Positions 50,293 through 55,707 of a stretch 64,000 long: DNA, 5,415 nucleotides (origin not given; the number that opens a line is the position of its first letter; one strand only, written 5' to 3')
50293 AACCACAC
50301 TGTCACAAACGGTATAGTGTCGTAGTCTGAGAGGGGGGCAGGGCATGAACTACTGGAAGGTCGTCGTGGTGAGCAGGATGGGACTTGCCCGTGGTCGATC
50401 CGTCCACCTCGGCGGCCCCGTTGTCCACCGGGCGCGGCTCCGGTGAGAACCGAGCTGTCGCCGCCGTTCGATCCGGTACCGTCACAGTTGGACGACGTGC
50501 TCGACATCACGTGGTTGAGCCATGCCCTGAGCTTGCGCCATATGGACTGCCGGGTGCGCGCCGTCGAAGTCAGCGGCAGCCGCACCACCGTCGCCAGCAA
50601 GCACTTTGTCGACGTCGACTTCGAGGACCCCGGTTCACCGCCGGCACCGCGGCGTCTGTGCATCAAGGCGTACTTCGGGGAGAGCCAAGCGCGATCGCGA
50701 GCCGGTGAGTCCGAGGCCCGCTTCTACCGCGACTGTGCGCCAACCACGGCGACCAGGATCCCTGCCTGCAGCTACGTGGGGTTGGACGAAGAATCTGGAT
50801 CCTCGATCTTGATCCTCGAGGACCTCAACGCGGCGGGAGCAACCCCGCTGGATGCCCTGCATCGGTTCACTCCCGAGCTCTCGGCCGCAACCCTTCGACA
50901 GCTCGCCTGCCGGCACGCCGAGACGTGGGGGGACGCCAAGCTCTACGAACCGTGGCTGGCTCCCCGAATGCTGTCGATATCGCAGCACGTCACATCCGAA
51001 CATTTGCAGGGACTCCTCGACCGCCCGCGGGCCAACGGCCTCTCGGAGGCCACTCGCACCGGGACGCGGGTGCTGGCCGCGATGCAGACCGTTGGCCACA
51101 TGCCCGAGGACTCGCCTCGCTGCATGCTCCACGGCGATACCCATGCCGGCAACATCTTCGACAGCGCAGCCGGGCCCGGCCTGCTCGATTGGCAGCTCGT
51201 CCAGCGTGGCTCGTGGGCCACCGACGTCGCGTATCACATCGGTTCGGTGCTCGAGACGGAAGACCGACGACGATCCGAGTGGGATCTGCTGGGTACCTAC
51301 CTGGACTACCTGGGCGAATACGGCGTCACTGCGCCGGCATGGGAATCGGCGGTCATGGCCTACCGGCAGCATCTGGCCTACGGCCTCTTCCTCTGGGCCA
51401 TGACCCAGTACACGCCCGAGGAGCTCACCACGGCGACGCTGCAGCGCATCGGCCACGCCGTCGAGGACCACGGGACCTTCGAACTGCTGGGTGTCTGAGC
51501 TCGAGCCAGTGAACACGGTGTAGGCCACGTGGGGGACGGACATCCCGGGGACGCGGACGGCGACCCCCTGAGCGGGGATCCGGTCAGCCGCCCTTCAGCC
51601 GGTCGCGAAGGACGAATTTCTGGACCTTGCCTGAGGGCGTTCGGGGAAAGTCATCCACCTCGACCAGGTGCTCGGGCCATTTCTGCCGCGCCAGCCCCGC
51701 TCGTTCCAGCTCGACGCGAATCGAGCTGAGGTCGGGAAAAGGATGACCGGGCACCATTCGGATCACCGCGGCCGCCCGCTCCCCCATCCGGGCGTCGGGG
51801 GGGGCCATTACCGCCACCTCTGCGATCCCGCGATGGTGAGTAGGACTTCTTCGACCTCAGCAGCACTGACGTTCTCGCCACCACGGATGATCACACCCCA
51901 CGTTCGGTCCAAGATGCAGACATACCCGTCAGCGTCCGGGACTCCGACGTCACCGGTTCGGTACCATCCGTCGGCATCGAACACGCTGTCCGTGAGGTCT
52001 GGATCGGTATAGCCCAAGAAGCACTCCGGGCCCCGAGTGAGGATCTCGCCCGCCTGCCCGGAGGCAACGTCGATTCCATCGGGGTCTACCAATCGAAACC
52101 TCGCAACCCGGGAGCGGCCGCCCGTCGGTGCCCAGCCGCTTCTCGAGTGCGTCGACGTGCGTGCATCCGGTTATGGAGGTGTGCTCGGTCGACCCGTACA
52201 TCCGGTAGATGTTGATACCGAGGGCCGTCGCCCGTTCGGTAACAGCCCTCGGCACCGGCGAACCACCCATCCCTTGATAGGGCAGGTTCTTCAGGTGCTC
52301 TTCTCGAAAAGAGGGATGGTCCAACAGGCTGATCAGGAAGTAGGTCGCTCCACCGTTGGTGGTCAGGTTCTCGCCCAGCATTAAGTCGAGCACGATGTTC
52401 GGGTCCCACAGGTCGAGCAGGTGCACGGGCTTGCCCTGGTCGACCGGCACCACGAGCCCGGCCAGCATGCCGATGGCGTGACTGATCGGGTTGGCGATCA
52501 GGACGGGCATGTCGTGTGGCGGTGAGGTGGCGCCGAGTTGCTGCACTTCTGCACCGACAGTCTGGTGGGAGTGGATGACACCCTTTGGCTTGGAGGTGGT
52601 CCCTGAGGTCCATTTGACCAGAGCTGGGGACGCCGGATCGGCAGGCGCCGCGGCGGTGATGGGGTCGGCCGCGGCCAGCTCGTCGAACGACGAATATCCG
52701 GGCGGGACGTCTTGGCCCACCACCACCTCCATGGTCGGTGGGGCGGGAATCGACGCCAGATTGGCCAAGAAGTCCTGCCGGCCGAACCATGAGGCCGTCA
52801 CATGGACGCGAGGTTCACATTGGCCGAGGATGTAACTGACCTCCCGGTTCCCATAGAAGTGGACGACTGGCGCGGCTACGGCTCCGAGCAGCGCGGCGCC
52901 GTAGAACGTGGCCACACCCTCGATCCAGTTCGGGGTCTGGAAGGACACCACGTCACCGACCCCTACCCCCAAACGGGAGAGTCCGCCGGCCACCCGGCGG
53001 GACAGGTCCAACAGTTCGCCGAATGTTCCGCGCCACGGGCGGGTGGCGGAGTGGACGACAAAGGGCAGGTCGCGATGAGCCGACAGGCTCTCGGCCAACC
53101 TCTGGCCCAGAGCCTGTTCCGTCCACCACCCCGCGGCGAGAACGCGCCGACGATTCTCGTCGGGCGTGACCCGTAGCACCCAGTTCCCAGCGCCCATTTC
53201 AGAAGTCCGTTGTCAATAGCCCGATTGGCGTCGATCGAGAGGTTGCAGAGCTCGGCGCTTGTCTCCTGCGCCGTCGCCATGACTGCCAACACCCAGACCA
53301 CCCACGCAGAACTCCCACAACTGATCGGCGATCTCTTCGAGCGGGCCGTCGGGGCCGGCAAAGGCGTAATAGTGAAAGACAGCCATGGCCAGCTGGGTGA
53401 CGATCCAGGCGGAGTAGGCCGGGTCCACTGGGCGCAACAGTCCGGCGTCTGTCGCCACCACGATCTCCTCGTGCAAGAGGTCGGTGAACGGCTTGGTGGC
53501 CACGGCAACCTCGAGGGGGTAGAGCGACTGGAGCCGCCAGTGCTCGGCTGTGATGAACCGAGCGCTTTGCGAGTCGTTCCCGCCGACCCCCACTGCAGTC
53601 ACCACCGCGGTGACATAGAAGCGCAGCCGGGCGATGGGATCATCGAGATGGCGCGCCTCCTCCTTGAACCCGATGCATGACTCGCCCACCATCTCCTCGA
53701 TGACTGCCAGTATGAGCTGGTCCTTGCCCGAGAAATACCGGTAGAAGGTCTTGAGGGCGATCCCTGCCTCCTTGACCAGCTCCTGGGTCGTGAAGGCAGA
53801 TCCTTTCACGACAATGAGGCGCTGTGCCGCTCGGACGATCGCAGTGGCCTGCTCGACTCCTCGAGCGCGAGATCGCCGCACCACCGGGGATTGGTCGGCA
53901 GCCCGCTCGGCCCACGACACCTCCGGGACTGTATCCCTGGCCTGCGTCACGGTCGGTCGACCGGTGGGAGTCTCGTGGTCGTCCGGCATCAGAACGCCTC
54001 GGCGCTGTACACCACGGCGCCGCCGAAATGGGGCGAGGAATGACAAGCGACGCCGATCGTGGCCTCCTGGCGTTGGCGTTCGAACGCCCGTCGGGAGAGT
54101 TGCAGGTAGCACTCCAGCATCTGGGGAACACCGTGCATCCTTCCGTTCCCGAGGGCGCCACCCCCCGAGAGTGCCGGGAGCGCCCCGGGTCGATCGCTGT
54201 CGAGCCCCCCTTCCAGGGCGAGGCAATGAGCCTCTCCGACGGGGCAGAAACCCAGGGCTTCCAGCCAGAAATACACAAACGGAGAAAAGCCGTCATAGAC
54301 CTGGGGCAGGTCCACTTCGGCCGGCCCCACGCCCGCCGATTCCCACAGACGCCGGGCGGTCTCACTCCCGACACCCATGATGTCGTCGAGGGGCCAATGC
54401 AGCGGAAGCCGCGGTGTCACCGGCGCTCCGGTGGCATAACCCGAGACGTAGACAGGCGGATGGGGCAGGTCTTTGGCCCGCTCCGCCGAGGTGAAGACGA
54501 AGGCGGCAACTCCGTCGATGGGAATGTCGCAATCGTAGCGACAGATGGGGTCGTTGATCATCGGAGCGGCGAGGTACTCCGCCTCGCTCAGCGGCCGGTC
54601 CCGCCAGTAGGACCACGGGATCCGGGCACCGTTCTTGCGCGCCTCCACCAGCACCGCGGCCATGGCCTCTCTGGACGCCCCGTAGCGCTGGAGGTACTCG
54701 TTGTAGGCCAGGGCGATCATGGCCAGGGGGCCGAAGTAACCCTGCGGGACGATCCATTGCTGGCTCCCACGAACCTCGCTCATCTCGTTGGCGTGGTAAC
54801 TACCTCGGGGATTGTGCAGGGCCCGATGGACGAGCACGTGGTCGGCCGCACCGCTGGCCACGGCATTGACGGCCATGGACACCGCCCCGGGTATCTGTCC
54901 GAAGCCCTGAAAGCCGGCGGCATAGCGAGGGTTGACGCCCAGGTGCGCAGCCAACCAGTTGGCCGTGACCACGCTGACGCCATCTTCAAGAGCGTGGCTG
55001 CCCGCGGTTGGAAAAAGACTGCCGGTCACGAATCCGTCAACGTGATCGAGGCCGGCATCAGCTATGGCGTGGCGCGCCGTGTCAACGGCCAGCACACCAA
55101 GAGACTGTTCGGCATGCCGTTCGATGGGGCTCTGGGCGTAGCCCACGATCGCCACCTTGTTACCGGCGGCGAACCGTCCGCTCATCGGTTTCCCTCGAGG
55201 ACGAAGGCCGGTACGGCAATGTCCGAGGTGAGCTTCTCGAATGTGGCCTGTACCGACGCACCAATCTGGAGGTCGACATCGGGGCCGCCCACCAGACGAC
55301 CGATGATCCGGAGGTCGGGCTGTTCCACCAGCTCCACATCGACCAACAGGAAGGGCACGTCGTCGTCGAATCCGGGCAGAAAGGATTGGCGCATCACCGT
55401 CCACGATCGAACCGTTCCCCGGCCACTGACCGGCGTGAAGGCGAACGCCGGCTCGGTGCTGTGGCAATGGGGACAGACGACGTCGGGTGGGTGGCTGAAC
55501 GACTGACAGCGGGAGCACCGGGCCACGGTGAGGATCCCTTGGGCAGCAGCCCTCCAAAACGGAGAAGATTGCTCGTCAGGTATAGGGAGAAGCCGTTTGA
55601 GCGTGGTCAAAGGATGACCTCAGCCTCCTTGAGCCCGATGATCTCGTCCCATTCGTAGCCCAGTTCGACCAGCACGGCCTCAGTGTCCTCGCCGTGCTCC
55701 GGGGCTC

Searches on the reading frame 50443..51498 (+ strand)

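Call 51: search_protein_families(library=pfam, proteins=[window:50443-51498:+], max_evalue=0.001)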
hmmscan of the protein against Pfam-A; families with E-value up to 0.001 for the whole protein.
window:50443-51498:+ (351 aa): 3 families
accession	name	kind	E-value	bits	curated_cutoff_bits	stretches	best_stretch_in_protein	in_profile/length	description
PF02958.26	EcKL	-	7.4e-12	45.6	22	1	208-292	197-287/294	Ecdysteroid kinase-like family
PF01636.29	APH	-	1.3e-08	35.3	23.2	1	89-275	38-218/239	Phosphotransferase enzyme family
PF07914.17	DUF1679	-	0.00017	21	24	1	228-290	270-338/414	Uncharacterized oxidoreductase dhs-27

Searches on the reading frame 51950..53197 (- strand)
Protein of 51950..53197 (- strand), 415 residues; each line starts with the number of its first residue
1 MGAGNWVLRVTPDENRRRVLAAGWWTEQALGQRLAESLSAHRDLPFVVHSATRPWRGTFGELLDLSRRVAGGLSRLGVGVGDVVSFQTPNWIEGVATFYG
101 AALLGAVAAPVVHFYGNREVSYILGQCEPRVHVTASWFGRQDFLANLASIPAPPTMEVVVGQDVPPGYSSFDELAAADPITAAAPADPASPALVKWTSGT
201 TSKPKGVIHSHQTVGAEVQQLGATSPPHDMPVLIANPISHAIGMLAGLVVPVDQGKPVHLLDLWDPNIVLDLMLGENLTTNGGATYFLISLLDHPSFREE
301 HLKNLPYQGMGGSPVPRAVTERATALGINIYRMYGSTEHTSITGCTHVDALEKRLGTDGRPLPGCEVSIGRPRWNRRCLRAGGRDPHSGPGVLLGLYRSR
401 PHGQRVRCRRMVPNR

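Call 82: search_protein_families(library=pfam, proteins=[window:51950-53197:-], max_evalue=0.0001)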
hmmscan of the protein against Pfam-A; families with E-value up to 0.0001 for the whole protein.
window:51950-53197:- (415 aa): 1 family
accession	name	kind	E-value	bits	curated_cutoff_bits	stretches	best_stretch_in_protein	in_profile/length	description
PF00501.34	AMP-binding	-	2.7e-54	184.9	29.9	1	39-369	6-355/384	AMP-binding enzyme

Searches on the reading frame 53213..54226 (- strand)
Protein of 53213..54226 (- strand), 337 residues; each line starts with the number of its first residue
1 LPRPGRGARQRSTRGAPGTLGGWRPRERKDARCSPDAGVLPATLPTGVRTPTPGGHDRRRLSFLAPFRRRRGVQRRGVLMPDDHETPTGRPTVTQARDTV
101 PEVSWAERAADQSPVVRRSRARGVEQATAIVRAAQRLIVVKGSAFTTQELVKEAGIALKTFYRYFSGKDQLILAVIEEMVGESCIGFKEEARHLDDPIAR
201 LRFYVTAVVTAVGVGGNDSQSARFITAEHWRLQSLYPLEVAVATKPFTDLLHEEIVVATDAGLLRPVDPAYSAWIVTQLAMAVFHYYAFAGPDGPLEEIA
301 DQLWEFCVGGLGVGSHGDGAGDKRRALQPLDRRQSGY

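Call 82: search_protein_families(library=pfam, proteins=[window:53213-54226:-], max_evalue=0.0001)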
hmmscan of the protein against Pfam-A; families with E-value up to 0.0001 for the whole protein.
window:53213-54226:- (337 aa): 1 family
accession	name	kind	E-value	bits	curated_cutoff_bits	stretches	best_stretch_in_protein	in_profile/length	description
PF00440.29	TetR_N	-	3e-10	40.2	24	1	130-175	1-47/47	Bacterial regulatory proteins, tetR family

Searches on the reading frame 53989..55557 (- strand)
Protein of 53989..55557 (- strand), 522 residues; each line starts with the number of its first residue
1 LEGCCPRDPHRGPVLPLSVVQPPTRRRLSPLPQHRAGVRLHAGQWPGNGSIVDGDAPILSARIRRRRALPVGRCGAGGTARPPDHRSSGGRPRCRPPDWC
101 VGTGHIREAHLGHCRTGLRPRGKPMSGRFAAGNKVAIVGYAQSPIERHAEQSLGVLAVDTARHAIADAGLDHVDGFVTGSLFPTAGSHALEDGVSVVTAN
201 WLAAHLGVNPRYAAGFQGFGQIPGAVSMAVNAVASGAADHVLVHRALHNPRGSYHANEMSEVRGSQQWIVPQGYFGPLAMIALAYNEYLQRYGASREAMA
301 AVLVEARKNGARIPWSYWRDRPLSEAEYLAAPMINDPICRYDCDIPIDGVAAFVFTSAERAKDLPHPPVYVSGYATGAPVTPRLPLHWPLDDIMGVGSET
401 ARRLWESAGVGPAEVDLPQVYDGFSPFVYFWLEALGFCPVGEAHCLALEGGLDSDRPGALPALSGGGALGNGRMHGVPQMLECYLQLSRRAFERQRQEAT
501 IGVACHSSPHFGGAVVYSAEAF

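Call 82: search_protein_families(library=pfam, proteins=[window:53989-55557:-], max_evalue=0.0001)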
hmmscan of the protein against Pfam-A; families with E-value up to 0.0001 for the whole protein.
window:53989-55557:- (522 aa): 1 family
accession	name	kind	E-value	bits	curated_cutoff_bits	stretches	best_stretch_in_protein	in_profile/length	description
PF22691.2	Thiolase_C_1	-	1.7e-19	70.4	28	1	399-504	22-127/144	Thiolase C-terminal domain-like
